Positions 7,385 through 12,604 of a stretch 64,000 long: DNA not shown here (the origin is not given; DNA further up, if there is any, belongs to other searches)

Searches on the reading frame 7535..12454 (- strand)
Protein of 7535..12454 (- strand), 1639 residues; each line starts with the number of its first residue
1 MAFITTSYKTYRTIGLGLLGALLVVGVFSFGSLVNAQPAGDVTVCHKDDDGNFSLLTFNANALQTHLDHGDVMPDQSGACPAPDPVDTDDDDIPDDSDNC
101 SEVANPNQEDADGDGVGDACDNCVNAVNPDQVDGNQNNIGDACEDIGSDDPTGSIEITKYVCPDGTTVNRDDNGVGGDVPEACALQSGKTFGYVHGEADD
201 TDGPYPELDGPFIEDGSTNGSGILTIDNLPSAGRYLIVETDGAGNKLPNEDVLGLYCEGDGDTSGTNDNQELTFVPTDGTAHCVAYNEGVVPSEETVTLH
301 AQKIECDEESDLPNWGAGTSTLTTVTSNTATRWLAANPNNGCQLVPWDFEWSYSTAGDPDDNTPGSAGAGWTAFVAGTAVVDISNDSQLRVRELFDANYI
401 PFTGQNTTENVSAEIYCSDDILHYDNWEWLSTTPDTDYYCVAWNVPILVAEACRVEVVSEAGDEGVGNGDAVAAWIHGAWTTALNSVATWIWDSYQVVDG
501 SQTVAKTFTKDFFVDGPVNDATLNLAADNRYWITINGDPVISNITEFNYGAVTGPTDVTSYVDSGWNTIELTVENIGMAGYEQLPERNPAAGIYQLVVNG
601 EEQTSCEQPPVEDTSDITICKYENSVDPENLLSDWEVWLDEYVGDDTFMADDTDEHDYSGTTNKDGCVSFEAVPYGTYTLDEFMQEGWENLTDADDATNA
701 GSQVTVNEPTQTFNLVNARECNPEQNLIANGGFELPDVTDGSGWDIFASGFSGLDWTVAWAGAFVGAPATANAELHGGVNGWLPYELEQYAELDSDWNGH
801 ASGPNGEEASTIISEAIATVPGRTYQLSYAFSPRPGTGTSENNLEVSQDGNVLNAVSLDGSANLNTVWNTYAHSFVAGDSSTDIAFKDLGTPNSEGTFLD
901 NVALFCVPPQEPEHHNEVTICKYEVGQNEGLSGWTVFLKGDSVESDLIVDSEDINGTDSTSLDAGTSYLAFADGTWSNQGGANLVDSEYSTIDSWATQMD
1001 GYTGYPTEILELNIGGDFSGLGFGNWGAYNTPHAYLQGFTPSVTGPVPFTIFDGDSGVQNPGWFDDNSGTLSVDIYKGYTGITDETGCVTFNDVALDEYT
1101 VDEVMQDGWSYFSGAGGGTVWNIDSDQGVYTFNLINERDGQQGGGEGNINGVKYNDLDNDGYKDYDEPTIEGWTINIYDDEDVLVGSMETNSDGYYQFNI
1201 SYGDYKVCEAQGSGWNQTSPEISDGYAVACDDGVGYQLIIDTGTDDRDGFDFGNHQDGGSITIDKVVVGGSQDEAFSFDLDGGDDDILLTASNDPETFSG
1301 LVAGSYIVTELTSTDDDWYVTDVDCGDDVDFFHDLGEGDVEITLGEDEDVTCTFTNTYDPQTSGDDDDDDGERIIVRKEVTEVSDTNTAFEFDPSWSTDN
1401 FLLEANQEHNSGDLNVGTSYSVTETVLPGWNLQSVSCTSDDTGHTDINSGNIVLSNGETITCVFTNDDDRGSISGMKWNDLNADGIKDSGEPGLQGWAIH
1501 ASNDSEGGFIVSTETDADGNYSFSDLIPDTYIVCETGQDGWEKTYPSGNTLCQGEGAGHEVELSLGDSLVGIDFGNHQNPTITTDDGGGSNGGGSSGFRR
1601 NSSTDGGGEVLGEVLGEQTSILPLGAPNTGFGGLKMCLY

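Call 6: search_protein_families(library=pfam, proteins=[window:7535-12454:-], max_evalue=0.01)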
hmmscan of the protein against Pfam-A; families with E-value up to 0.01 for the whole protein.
window:7535-12454:- (1639 aa): 10 families
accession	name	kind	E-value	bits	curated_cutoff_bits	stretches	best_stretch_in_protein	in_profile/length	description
PF17210.9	SdrD_B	-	5.1e-20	72.2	29.7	2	1473-1545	3-74/112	SdrD B-like domain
PF17802.7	SpaA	-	1.4e-19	70.4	23.1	1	1169-1211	15-60/91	Prealbumin-like fold domain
PF24514.1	SpaA_4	-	6.1e-17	62.8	27.3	2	1387-1467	12-106/107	Prealbumin-like fold domain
PF13620.12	CarboxypepD_reg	-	3.7e-12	46.9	32.3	1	1492-1533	12-52/82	Carboxypeptidase regulatory-like domain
PF04862.18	DUF642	-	2e-05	24.8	27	1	812-903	67-155/157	Protein of unknown function (DUF642)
PF24025.1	Ig_DR_A0283-like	-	0.0019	18.9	27.1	0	1491-1548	19-75/102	DR_A0283-like, Ig-like domain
PF19407.5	DUF5979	-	0.0025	18.8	25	1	1262-1359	2-104/104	Domain of unknown function (DUF5979)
PF13715.12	CarbopepD_reg_2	-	0.0026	18.2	32.2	0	1512-1532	27-47/88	CarboxypepD_reg-like domain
PF09430.16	EMC7_beta-sandw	-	0.0068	17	26.6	0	628-681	3-44/122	ER membrane protein complex subunit 7, beta-sandwich domain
PF11974.14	bMG3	-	0.0072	16.7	34.9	0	1170-1199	28-57/103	Bacterial alpha-2-macroglobulin MG3 domain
